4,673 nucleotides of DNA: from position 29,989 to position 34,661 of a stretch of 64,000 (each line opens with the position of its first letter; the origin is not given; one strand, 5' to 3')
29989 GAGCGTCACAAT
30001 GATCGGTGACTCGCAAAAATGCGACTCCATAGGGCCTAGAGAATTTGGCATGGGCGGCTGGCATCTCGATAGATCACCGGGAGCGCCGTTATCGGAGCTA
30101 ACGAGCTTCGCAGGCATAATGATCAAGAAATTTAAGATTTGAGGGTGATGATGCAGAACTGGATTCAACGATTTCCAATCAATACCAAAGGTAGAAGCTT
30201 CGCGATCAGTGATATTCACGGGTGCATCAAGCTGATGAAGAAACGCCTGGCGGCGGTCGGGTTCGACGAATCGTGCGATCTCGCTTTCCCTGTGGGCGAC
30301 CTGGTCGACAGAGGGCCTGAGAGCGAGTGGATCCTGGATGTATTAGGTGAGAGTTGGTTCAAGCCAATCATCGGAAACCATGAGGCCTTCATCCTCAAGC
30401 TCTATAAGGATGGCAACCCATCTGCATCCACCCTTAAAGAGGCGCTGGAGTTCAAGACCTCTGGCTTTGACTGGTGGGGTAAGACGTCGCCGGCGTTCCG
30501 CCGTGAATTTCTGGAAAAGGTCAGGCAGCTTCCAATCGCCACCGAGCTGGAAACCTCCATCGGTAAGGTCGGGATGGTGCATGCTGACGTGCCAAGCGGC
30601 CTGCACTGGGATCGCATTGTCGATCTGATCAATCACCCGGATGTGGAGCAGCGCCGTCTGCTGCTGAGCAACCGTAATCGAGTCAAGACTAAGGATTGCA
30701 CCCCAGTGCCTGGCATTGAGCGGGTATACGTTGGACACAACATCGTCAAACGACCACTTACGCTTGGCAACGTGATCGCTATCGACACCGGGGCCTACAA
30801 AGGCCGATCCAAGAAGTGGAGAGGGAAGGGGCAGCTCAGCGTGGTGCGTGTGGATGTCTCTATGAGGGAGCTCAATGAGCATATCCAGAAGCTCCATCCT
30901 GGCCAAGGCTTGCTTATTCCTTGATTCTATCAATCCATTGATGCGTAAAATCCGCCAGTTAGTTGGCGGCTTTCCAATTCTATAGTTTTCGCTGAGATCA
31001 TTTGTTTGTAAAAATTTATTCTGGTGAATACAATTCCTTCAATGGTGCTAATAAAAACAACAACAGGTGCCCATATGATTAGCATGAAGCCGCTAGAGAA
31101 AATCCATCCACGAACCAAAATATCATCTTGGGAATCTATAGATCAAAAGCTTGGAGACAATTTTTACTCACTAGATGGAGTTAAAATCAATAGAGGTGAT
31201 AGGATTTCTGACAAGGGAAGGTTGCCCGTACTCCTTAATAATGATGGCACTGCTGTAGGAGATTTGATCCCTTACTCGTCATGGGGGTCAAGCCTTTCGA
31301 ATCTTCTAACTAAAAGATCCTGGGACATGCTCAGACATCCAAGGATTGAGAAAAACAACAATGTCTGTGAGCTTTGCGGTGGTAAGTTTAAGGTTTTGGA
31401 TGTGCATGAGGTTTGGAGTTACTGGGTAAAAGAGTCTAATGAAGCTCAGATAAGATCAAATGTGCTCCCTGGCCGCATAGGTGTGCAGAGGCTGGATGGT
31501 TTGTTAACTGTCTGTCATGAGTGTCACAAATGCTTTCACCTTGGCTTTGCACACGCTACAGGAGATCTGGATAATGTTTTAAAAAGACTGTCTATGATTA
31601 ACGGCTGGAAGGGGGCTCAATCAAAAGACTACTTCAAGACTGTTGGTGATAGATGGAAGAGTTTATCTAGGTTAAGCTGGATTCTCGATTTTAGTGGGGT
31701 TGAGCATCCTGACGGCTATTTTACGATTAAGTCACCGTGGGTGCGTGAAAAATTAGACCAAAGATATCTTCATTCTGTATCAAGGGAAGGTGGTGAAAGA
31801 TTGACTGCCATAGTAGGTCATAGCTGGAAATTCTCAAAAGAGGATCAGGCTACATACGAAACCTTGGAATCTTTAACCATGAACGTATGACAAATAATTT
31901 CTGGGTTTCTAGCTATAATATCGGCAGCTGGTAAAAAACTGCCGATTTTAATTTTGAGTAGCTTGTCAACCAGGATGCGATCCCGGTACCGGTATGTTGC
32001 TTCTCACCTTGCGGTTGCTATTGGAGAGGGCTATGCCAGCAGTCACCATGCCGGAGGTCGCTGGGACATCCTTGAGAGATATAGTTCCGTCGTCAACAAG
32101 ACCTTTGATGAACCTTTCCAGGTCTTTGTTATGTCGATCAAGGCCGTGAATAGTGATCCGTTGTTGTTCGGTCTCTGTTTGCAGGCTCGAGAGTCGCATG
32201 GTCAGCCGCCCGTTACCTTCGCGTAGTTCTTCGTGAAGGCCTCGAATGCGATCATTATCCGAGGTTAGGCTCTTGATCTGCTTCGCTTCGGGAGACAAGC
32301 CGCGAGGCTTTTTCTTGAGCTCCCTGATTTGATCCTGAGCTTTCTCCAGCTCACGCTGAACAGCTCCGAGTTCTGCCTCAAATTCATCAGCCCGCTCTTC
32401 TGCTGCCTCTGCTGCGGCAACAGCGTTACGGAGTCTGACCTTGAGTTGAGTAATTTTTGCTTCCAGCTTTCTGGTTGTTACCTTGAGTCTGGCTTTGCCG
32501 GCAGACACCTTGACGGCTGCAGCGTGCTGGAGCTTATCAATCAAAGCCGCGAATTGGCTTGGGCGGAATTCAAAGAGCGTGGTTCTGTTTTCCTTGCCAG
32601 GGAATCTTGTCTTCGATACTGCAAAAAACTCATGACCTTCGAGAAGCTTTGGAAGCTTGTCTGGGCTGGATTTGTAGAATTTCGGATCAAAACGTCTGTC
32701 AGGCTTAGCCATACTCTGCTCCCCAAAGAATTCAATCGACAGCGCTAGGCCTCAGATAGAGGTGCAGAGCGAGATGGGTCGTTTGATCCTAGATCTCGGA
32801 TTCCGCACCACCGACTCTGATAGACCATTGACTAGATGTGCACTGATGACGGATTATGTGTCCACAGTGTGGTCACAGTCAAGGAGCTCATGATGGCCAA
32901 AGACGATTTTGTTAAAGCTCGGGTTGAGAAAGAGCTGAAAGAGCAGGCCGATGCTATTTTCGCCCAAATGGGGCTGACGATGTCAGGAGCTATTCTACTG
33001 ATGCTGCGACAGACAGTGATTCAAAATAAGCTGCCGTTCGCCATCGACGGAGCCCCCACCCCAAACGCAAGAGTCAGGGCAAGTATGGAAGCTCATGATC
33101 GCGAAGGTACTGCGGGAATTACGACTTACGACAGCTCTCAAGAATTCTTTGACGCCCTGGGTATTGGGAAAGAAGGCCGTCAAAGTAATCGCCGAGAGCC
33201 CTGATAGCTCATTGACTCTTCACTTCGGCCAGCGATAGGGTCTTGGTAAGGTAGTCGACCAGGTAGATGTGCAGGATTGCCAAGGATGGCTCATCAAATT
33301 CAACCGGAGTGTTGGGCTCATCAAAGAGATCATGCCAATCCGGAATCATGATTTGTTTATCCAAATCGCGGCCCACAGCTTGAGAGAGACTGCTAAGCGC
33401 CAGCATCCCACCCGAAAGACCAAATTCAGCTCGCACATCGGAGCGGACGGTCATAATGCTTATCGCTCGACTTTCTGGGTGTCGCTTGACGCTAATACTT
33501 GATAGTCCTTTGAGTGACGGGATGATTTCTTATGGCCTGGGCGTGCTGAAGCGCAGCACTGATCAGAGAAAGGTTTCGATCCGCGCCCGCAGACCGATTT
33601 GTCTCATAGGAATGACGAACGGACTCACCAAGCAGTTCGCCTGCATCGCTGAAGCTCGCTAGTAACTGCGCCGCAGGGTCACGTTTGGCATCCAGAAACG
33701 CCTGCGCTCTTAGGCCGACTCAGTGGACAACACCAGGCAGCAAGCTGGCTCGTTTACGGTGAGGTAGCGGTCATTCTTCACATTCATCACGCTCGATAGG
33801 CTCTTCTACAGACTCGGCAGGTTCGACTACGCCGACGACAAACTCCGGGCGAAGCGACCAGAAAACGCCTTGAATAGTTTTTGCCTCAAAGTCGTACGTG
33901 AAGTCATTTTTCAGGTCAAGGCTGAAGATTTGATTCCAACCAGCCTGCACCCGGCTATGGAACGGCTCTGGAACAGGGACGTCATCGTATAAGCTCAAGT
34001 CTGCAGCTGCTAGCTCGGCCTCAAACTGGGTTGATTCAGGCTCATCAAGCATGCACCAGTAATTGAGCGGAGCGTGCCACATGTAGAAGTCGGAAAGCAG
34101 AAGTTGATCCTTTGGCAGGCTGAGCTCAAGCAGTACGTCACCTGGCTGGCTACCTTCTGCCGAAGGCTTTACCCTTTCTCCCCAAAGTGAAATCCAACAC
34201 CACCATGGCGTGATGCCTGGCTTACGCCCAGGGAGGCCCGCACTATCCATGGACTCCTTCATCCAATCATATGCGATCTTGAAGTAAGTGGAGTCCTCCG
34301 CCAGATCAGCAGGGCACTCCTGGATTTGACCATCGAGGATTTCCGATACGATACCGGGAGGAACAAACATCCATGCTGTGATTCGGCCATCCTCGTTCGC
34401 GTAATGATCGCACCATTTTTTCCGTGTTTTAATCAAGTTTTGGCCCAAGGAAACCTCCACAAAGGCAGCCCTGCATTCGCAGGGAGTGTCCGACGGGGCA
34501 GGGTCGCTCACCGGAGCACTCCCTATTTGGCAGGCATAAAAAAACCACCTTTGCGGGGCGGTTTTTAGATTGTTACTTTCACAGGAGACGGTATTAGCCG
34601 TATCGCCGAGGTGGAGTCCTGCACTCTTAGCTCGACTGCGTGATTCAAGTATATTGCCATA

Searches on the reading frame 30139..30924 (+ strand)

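Call 77: search_protein_families(library=pfam, proteins=[window:30139-30924:+], max_evalue=0.00001)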
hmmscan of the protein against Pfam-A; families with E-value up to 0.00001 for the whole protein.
window:30139-30924:+ (261 aa): 1 family
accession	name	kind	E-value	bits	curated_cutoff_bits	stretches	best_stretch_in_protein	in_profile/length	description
PF00149.33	Metallophos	-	3.1e-09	38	21.5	1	22-178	5-142/191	Calcineurin-like phosphoesterase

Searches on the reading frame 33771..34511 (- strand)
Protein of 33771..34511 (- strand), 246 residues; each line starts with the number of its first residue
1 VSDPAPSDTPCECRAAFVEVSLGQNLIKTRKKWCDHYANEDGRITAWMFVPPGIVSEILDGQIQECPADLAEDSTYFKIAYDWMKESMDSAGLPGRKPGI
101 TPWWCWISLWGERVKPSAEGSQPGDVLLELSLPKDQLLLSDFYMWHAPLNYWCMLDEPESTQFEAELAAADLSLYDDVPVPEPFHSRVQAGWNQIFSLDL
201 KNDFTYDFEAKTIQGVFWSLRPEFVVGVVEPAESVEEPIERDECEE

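Call 128: search_protein_families(library=pfam, proteins=[window:33771-34511:-], max_evalue=0.0001)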
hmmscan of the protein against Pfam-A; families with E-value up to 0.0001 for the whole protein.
window:33771-34511:- (246 aa): 1 family
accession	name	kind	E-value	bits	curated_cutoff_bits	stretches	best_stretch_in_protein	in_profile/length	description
PF12952.12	DUF3841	-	8.4e-20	71.6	27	1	69-225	30-177/178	Domain of unknown function (DUF3841)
